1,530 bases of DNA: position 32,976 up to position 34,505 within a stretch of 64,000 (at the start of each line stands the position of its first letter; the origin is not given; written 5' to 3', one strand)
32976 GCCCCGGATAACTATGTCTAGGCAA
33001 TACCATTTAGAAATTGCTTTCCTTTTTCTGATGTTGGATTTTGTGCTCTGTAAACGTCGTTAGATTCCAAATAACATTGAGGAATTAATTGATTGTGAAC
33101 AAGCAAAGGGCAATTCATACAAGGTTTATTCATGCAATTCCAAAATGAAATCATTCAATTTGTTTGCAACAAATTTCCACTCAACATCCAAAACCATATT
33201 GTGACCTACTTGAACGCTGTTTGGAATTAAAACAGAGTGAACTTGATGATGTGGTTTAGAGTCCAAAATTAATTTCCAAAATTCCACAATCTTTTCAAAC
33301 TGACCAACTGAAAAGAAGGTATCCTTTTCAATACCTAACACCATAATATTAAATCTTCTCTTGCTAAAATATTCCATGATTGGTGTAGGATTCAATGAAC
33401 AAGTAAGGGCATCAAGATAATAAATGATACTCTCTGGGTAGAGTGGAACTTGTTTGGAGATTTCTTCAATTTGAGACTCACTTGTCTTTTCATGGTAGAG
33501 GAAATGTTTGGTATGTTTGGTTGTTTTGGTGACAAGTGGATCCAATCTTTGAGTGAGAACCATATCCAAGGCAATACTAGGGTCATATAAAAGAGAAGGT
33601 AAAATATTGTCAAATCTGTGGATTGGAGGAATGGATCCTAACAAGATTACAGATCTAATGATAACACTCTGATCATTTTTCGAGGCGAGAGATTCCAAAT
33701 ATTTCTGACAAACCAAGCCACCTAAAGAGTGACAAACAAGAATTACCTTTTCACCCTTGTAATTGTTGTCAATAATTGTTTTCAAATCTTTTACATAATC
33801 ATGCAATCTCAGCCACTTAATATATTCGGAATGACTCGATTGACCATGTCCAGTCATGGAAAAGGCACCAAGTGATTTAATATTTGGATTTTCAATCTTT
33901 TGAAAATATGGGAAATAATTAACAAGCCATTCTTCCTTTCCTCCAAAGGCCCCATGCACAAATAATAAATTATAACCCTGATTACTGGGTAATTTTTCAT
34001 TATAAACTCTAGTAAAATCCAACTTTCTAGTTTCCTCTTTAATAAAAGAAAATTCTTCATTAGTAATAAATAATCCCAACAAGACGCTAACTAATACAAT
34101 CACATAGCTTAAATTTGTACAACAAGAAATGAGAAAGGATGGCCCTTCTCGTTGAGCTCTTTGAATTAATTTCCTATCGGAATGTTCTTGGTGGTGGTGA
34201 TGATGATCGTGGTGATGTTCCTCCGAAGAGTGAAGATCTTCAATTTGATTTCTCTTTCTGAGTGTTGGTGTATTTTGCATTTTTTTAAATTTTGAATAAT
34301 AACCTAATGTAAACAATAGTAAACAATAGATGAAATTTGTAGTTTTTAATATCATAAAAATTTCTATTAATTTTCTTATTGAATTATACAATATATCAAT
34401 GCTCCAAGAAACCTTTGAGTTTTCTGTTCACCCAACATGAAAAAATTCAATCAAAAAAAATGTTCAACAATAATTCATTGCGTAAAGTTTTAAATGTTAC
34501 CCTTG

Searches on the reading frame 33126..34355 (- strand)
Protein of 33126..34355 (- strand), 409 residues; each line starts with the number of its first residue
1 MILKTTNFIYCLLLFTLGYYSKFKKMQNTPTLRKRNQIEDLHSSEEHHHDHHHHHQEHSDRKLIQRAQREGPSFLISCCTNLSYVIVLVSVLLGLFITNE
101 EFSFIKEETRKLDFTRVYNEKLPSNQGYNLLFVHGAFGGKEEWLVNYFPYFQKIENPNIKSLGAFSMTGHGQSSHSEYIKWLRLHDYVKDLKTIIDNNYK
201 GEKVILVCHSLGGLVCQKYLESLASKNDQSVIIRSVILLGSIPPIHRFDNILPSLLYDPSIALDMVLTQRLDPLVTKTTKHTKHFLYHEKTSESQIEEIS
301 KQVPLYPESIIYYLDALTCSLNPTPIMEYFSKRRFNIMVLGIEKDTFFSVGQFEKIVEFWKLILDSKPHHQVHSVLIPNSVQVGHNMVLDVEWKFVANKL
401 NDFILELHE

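Call 6: search_protein_families(library=pfam, proteins=[window:33126-34355:-])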
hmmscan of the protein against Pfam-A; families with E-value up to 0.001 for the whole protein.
window:33126-34355:- (409 aa): 6 families
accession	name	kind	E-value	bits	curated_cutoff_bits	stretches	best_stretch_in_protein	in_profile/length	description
PF12697.13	Abhydrolase_6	-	6.6e-10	40.4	26.3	1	130-250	1-94/217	Alpha/beta hydrolase family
PF00561.26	Abhydrolase_1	-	2.2e-09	37.8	25.8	1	129-356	2-221/245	alpha/beta hydrolase fold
PF12146.15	Hydrolase_4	-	1.7e-08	34.5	27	1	164-229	36-103/239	Serine aminopeptidase, S33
PF02450.21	LCAT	-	0.00016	21.5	21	1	185-240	102-159/392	Lecithin:cholesterol acyltransferase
PF10230.15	LIDHydrolase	-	0.00069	19.9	27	0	165-246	38-124/262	Lipid-droplet associated hydrolase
PF07819.20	PGAP1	-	0.00079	19.7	24.3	0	130-224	7-113/233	PGAP1-like alpha/beta domain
